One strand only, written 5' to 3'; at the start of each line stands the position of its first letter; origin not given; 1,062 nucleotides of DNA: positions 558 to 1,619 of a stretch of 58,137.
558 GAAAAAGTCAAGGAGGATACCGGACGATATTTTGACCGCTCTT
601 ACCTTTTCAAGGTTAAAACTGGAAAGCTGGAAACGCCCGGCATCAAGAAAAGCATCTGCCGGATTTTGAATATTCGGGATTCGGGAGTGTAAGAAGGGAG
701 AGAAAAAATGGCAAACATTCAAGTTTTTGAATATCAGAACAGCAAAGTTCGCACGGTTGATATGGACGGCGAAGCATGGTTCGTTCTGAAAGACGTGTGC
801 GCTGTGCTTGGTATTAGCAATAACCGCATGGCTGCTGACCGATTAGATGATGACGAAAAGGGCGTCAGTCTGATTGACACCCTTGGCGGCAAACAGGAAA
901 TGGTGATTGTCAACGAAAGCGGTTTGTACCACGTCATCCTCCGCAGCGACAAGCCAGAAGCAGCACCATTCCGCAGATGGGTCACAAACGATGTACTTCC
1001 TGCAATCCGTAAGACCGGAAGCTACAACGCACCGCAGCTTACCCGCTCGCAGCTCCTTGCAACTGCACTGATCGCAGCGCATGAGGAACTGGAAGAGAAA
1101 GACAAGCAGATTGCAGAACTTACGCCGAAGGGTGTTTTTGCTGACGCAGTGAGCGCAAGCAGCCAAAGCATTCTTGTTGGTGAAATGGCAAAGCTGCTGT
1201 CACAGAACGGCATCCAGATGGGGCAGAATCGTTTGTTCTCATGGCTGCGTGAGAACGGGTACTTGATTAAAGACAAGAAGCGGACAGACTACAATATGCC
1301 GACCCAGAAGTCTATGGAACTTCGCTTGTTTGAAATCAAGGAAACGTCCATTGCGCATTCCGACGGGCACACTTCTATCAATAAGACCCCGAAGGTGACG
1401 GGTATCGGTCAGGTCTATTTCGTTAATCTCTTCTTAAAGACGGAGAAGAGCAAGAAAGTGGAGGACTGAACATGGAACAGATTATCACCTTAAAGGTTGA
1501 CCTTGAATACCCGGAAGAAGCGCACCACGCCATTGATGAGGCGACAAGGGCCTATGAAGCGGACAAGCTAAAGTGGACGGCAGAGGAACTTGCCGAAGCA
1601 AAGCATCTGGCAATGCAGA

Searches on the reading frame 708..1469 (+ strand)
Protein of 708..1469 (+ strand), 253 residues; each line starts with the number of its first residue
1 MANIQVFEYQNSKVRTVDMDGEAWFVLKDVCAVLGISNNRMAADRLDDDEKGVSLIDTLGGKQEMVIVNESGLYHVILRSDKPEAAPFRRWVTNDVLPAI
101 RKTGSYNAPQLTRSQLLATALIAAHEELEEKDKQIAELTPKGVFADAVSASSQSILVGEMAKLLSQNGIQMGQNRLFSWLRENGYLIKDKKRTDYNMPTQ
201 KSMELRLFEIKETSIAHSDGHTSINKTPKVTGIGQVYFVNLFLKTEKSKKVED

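Call 34: search_protein_families(library=pfam, proteins=[window:708-1469:+], max_evalue=0.01)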
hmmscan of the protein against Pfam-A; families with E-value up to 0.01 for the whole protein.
window:708-1469:+ (253 aa): 3 families
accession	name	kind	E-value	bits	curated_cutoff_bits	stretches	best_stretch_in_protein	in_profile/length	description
PF03374.19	ANT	-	7e-35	120.1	25.3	1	133-244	2-107/108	Phage antirepressor protein KilAC domain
PF02498.22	Bro-N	-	4.5e-25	88.5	25.6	1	13-98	1-96/96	BRO family, N-terminal domain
PF10547.14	P22_AR_N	-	0.0035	17.9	30.7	1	8-71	4-72/115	P22_AR N-terminal domain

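Call 35: search_protein_families(library=phrogs, proteins=[window:708-1469:+], max_evalue=0.001)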
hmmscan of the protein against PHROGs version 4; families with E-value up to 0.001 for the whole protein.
window:708-1469:+ (253 aa): 15 families
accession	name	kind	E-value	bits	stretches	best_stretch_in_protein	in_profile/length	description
phrog_130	-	transcription regulation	5.1e-97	326.8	1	1-252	157-418/480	anti-repressor Ant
phrog_9438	-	transcription regulation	1.3e-44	151.9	1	132-250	2-119/121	anti-repressor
phrog_63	-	transcription regulation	2.3e-43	150.1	1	56-249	177-362/431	anti-repressor Ant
phrog_2899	-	transcription regulation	2.5e-43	149.6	1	1-136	4-137/263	anti-repressor Ant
phrog_2593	-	transcription regulation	2.2e-39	136.7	1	2-119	20-146/255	anti-repressor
phrog_463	-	transcription regulation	3e-39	136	1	1-138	2-143/250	anti-repressor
phrog_245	-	transcription regulation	3.4e-36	126.4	1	2-122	39-161/319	anti-repressor Ant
phrog_7940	-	unknown function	3.3e-35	122.9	1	1-114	1-115/252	-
phrog_15968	-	transcription regulation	8.9e-35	119.8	1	176-245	1-69/73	anti-repressor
phrog_25722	-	unknown function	4e-30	105.6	1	1-109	1-111/150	-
phrog_5060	-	transcription regulation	4.5e-28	99.8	1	2-132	5-144/224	anti-repressor Ant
phrog_2011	-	transcription regulation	6e-28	99.3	1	1-118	1-128/275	anti-repressor Ant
phrog_2977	-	transcription regulation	8.5e-25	88.3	1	1-83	61-148/150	anti-repressor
phrog_9976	-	transcription regulation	2.5e-23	83.9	1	7-107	4-107/188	anti-repressor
phrog_373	-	transcription regulation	1.9e-05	25.2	1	1-138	76-221/373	anti-repressor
